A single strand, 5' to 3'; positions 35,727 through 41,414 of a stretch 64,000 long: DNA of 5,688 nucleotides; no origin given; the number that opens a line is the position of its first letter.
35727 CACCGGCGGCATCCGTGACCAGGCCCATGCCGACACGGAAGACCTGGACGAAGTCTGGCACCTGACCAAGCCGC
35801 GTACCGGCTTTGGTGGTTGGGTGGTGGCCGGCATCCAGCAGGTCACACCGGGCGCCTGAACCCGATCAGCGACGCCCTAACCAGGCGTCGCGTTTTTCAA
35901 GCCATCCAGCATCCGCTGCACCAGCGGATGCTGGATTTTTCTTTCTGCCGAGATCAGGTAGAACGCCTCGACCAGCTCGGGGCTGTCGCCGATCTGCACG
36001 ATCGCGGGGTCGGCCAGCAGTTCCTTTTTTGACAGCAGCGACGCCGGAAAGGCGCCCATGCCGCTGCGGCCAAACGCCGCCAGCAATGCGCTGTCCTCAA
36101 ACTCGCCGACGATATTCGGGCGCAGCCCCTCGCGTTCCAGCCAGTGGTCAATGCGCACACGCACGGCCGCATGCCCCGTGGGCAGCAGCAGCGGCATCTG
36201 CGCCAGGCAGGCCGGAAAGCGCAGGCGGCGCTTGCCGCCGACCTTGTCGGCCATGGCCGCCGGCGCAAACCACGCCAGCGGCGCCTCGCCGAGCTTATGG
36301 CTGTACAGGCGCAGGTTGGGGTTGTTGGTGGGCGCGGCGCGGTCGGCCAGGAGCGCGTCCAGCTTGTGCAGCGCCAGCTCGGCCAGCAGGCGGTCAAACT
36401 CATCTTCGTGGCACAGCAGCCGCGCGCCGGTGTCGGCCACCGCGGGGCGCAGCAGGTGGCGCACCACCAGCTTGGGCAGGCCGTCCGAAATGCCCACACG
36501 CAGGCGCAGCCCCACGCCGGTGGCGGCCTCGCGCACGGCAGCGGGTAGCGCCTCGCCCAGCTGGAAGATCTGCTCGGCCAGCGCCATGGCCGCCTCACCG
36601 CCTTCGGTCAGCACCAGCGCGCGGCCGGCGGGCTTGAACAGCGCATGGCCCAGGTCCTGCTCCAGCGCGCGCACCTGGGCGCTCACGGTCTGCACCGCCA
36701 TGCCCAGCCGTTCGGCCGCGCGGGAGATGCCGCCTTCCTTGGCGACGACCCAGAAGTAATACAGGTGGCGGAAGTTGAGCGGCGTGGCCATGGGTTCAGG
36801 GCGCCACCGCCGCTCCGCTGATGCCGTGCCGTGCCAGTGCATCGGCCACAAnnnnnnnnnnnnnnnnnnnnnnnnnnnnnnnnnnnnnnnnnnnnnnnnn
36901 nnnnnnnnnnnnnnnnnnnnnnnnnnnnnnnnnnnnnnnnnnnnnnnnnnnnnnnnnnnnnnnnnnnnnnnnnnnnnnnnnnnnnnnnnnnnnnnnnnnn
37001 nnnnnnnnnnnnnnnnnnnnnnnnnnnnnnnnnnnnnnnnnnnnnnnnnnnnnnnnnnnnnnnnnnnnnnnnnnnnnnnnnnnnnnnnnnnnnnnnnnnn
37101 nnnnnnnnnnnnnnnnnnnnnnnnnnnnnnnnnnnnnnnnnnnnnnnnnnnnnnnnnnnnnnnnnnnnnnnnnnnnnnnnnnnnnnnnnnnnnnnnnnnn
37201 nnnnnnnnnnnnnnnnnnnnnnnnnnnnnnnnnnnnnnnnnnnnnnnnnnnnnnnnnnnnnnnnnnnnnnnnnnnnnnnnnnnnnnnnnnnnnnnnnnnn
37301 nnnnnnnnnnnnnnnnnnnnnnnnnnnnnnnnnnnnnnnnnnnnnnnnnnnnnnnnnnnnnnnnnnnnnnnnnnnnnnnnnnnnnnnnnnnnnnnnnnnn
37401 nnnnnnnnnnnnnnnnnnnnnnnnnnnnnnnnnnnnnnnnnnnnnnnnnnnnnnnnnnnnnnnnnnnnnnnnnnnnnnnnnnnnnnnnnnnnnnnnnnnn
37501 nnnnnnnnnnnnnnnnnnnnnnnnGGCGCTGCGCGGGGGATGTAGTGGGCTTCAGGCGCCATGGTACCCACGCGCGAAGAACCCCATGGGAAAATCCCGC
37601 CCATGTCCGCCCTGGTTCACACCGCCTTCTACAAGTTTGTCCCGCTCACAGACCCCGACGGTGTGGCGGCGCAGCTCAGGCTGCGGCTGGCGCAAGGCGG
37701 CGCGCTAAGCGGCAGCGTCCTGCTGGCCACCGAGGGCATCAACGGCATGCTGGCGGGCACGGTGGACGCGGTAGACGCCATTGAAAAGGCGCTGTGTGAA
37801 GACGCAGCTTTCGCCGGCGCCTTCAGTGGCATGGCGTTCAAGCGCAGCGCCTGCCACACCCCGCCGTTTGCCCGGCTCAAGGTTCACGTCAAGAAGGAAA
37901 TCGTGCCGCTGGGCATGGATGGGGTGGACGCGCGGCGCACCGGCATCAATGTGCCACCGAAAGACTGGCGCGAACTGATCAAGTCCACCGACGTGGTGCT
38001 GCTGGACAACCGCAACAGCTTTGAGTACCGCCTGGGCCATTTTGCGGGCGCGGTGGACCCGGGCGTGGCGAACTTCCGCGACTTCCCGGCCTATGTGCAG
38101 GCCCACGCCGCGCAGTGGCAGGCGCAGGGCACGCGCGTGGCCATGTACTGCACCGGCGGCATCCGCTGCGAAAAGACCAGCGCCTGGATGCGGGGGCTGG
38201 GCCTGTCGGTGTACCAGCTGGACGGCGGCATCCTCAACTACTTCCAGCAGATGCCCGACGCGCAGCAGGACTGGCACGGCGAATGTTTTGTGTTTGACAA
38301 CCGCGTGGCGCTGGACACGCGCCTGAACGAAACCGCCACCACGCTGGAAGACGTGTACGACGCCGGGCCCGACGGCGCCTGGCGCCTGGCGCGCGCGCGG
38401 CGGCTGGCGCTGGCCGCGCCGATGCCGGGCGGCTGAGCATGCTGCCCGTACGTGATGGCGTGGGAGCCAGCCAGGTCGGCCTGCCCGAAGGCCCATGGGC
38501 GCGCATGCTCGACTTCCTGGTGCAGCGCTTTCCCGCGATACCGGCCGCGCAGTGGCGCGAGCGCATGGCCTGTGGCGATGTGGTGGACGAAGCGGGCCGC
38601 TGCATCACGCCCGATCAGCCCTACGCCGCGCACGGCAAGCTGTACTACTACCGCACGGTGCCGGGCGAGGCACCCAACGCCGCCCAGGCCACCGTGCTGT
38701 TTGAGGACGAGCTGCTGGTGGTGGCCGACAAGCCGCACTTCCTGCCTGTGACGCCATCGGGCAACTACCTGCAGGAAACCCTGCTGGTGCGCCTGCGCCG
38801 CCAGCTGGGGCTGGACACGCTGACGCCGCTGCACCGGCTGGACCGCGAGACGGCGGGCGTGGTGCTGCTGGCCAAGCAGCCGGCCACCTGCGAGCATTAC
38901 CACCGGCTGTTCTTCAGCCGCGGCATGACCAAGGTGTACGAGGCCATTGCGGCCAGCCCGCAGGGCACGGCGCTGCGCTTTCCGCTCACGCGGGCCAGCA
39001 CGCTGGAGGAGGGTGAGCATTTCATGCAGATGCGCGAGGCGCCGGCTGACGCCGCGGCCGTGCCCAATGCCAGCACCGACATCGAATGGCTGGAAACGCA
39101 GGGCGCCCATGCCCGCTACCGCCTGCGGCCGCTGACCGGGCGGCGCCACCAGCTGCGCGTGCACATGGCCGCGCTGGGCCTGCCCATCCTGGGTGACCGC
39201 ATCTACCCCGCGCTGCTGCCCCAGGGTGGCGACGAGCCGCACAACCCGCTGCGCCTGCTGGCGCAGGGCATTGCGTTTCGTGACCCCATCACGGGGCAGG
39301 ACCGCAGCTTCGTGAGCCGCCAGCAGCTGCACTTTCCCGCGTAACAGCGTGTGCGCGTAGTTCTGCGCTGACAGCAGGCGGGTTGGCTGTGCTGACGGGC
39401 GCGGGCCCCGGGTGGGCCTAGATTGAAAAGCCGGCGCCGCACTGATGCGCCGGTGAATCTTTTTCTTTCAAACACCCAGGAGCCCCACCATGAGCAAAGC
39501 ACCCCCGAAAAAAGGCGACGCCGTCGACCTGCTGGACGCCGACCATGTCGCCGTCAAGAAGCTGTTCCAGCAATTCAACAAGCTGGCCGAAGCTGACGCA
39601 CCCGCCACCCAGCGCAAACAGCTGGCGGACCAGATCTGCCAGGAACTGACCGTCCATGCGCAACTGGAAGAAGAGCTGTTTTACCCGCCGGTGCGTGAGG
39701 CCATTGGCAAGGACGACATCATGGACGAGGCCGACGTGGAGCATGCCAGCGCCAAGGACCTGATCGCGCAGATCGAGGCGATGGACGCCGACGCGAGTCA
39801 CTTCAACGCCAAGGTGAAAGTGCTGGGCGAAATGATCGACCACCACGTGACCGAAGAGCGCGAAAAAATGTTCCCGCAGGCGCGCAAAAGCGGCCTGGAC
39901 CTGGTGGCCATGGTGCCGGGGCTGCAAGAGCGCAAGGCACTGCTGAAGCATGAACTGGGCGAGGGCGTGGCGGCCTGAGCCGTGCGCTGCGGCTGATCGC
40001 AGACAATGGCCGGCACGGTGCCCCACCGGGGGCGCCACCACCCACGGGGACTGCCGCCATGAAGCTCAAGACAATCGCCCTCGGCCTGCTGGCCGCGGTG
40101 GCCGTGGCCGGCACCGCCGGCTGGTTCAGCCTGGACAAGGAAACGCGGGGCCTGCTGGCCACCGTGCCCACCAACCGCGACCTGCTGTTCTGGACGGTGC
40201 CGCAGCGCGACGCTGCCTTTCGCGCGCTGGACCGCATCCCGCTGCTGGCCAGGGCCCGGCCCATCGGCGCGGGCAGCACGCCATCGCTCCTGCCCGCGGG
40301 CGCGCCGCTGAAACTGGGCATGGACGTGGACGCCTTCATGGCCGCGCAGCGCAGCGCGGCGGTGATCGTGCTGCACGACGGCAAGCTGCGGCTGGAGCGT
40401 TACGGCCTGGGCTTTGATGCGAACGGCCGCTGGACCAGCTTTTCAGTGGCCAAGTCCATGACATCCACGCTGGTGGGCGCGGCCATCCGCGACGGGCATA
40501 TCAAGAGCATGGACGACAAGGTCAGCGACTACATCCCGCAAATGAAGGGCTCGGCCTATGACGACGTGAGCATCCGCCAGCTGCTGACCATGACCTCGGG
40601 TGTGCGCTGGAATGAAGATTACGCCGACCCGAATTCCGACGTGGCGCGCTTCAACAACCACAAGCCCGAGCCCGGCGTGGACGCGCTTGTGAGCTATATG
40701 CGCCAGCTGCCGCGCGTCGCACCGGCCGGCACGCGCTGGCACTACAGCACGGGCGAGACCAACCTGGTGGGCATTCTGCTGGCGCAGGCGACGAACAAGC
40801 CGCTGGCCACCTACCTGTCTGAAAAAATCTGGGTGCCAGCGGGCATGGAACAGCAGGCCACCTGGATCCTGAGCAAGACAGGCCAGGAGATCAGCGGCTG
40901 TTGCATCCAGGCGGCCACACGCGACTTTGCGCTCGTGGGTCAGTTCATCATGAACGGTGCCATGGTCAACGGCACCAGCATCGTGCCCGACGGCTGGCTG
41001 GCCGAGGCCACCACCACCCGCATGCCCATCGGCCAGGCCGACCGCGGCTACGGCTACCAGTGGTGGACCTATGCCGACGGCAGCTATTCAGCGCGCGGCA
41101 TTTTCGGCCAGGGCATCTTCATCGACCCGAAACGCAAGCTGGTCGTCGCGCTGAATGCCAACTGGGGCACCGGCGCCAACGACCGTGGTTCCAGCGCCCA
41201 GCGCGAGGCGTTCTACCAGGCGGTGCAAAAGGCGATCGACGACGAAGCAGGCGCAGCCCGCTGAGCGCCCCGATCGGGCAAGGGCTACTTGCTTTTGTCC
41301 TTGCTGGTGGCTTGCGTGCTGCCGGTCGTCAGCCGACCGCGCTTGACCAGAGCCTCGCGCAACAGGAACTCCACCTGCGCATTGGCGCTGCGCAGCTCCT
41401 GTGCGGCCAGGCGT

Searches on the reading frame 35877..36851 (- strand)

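Call 16: search_protein_families(library=ncbifam, proteins=[window:35877-36851:-], max_evalue=1e-8)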
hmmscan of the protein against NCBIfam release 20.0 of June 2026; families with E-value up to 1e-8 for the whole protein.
window:35877-36851:- (324 aa): 21 families
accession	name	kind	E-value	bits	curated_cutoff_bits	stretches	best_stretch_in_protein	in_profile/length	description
NF008284.0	PRK11062.1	equivalog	2.8e-61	207.3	219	1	25-316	4-287/299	transcriptional activator NhaR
NF008416.0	PRK11242.1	equivalog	1.2e-18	67.5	277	1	27-252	3-223/300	transcriptional regulator CynR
TIGR03339.1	phn_lysR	subfamily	5.2e-17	62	341.1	1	31-300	3-263/279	aminoethylphosphonate catabolism associated LysR family transcriptional regulator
NF007439.0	PRK09986.1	equivalog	3.5e-16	59.4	290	1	26-267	8-246/296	LysR family transcriptional regulator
TIGR02424.1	TF_pcaQ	equivalog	6.4e-15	54.8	303.8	1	25-245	3-219/300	pca operon transcription factor PcaQ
NF008410.0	PRK11233.1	equivalog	1.5e-14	53.8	309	1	25-267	1-235/305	nitrogen assimilation transcriptional regulator NAC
NF045775.1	acetoin_reg_AlsR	exception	4.5e-14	52.6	430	1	26-114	2-91/290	acetoin biosynthesis transcriptional regulator AlsR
NF008722.0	PRK11716.1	equivalog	1e-13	51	246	0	25-107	1-83/293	HTH-type transcriptional activator IlvY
NF047520.1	trans_act_CidR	equivalog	1.1e-13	51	415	1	26-111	2-87/292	cidABC operon transcriptional activator CidR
NF008352.0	PRK11139.1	subfamily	1.9e-12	46.9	288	1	33-316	14-286/305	transcriptional regulator GcvA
NF040786.1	LysR_Sec_metab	equivalog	1.9e-12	46.8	250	1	25-121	1-97/298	selenium metabolism-associated LysR family transcriptional regulator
NF047354.1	trans_reg_GltC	equivalog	2.8e-12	46.8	300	1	26-165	2-141/290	glutamate biosynthesis transcriptional regulator GltC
NF053705.1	TransRegGltCGpos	equivalog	1.4e-11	44.2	350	1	26-125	2-101/300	glutamate biosynthesis transcriptional regulator GltC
NF007501.0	PRK10094.1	equivalog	2.3e-11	43.4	372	1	30-122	7-99/308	HTH-type transcriptional activator AllS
NF040888.1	trans_reg_YafC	equivalog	2.2e-10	39.9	470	1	29-138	7-112/293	DNA-binding transcriptional regulator YafC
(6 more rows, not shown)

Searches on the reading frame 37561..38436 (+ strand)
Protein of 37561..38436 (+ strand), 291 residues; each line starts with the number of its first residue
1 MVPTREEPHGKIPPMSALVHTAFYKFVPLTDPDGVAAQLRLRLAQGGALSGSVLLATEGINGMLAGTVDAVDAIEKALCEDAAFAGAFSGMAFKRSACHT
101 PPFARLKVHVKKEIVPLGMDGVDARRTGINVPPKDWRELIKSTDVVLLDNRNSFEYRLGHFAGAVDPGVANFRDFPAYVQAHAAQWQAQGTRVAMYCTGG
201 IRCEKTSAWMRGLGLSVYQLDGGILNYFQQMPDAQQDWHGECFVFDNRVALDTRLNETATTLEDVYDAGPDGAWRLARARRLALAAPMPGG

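Call 16: search_protein_families(library=ncbifam, proteins=[window:37561-38436:+], max_evalue=1e-8)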
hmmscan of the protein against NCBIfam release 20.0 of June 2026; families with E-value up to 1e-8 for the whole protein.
window:37561-38436:+ (291 aa): 3 families
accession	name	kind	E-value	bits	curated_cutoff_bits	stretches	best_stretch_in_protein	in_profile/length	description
NF001133.1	PRK00142.1-1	equivalog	1.5e-73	247.1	170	1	22-252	3-228/229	oxygen-dependent tRNA uridine(34) hydroxylase TrhO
NF003703.0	PRK05320.1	equivalog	2.9e-58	197.7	331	1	18-260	3-244/280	sulfurtransferase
NF002397.0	PRK01415.1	equivalog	4.3e-46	157.7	280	1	22-256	9-238/247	hypothetical protein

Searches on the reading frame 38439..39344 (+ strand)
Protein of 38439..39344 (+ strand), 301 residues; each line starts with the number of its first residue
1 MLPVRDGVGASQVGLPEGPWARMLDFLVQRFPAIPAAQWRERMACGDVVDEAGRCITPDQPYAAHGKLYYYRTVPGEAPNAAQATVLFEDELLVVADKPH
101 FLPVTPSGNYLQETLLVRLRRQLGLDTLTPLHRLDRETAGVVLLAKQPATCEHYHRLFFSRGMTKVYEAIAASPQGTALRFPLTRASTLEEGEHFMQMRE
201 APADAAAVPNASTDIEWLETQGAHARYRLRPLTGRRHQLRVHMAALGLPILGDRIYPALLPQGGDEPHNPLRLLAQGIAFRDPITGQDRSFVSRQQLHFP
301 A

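Call 16: search_protein_families(library=ncbifam, proteins=[window:38439-39344:+], max_evalue=1e-8)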
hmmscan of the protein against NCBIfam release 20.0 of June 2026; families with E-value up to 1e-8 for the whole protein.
window:38439-39344:+ (301 aa): 6 families
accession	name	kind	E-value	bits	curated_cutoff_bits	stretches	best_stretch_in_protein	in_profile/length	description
TIGR00005.1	rluA_subfam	subfamily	9.4e-39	133.5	192.7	1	22-287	7-278/298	RluA family pseudouridine synthase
NF008385.0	PRK11180.1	equivalog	3.3e-18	66.1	351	1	83-257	83-254/325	23S rRNA pseudouridine(1911/1915/1917) synthase RluD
NF007543.0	PRK10158.1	equivalog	3.6e-18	66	286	1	79-257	9-182/219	bifunctional tRNA pseudouridine(32) synthase/23S rRNA pseudouridine(746) synthase RluA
NF008321.0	PRK11112.1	equivalog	5.2e-18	65.3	328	1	86-287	4-215/257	tRNA pseudouridine(65) synthase TruC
TIGR01621.1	RluA-like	hypoth_equivalog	8e-15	54.6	222.3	0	86-172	4-88/217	TIGR01621 family pseudouridine synthase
NF008249.0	PRK11025.1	equivalog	7.4e-14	51.3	378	1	83-287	92-294/317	23S rRNA pseudouridine(955/2504/2580) synthase RluC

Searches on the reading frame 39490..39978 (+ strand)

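Call 16: search_protein_families(library=ncbifam, proteins=[window:39490-39978:+], max_evalue=1e-8)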
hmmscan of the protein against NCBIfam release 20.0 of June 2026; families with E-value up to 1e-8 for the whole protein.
window:39490-39978:+ (162 aa): 1 family
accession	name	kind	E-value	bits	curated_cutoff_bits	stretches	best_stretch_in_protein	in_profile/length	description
NF053874.1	persist_PA2171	equivalog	3.8e-28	98.3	190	1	10-158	2-153/157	PA2171 family ribosome-binding persister protein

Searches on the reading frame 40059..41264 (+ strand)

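Call 16: search_protein_families(library=ncbifam, proteins=[window:40059-41264:+], max_evalue=1e-8)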
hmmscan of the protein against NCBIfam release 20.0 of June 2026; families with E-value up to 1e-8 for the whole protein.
window:40059-41264:+ (401 aa): 13 families
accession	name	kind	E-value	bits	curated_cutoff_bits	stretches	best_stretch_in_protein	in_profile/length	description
NF045925.1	3-sucCA_synth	equivalog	2.1e-22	79.2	800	1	98-366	56-309/498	3-succinylated cholic acid synthase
NF012172.1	FOX-MOX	exception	1.1e-11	44.3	700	1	100-262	49-204/382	FOX/MOX family class C beta-lactamase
NF000399.2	blaFOX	exception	1.6e-11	43.8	850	1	100-259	49-201/382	FOX family cephalosporin-hydrolyzing class C beta-lactamase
NF033085.1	bla_class_C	equivalog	2.1e-11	43.2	415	1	129-265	60-182/356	class C beta-lactamase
NF033159.0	blaPAC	exception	4.4e-10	38.9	850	1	128-266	82-205/380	PAC family class C beta-lactamase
NF038069.1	blaIDC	exception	4.7e-10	38.9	850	1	129-265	94-216/395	IDC family class C beta-lactamase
NF000239.3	MOX_CMY1_fam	exception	5.9e-10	38.9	770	1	101-264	53-209/383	CMY-1/MOX family class C beta-lactamase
NF000423.2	blaSRT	exception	2e-09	37.1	860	0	102-263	46-199/378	SRT/SST family class C beta-lactamase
NF041663.1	ampC_Sliq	exception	2.8e-09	36.4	860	0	128-265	79-201/378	cephalosporin-hydrolyzing class C beta-lactamase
NF038269.1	lipase_LipE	equivalog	3.2e-09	36.4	750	0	125-262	88-216/407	lipase LipE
NF033467.0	blaAQU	exception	3.3e-09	36.3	815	1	101-258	50-200/380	AQU family class C beta-lactamase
NF045671.1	blaPNC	exception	6.2e-09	35.2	750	0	101-265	66-223/401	PNC family class C beta-lactamase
NF033698.1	blaCSA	exception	9e-09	34.8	884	0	120-263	69-197/375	CSA family class C beta-lactamase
